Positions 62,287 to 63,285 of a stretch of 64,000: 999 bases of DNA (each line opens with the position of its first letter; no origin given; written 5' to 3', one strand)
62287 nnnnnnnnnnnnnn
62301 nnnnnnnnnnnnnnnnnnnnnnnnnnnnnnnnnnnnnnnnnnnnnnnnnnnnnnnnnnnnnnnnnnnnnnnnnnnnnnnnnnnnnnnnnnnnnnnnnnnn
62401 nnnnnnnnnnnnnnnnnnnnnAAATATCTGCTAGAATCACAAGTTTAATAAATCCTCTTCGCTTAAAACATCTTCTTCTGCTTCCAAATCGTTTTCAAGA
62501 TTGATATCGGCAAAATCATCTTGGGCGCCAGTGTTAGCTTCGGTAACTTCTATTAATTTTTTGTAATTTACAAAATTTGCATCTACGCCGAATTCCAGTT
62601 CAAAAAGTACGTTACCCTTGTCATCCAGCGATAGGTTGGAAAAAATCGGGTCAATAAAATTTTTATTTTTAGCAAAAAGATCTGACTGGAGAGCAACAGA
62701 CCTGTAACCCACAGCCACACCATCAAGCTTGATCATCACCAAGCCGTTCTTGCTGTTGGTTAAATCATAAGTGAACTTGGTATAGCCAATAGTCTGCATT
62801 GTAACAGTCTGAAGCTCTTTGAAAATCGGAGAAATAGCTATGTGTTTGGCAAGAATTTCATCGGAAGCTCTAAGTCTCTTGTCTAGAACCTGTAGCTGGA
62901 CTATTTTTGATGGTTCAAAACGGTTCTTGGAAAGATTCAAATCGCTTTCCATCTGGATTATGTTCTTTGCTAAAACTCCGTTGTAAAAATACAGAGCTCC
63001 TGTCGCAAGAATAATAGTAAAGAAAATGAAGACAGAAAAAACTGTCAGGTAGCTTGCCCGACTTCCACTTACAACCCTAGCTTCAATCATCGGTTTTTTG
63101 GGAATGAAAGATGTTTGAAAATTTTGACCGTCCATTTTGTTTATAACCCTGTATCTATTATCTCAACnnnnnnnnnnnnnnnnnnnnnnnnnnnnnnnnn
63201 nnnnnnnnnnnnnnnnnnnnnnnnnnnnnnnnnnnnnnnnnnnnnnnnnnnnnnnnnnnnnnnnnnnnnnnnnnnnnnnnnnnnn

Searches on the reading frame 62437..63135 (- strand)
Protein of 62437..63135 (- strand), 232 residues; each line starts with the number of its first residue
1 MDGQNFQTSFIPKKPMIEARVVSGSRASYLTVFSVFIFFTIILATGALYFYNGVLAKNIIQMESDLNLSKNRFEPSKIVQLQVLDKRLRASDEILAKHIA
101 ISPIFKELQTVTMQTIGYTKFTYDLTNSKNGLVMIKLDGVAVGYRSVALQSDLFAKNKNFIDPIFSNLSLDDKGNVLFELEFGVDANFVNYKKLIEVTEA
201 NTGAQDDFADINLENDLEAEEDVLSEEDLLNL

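Call 44: search_protein_families(library=pfam, proteins=[window:62437-63135:-])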
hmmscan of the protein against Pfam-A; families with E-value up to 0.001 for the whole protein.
window:62437-63135:- (232 aa): 0 families

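Call 55: find_encoding_contigs(protein=window:62437-63135:-, flank=10000, max_places=3)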
Protein window:62437-63135:- (232 aa): 14 contigs read that carry it; 3 places shown.
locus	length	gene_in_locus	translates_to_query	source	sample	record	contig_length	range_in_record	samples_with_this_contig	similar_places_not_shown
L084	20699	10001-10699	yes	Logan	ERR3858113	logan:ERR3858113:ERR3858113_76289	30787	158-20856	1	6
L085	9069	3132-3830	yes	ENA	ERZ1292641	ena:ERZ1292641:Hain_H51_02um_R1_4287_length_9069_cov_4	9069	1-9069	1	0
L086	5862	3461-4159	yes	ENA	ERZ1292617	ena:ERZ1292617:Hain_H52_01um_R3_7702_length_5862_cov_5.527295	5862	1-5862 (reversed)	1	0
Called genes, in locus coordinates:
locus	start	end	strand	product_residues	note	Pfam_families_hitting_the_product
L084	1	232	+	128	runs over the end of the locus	?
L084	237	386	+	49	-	-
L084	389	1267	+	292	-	-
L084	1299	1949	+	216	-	PF00300:His_Phos_1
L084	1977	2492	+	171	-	PF00293:NUDIX (weak)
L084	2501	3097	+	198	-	PF03575:Peptidase_S51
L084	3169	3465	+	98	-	PF02583:Trns_repr_metal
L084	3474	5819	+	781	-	PF00403:HMA, PF00122:E1-E2_ATPase, PF00702:Hydrolase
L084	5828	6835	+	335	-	PF00403:HMA (weak), PF13386:DsbD_2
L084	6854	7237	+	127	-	PF13473:Cupredoxin_1 (weak)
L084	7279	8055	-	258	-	PF13462:Thioredoxin_4, PF13098:Thioredoxin_2 (faint), PF01323:DSBA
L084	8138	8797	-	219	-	PF00156:Pribosyltran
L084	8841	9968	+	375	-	PF11104:PilM_2, PF14450:FtsA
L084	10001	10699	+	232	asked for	-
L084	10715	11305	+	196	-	PF04350:PilO (faint)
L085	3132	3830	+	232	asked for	-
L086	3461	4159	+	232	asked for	-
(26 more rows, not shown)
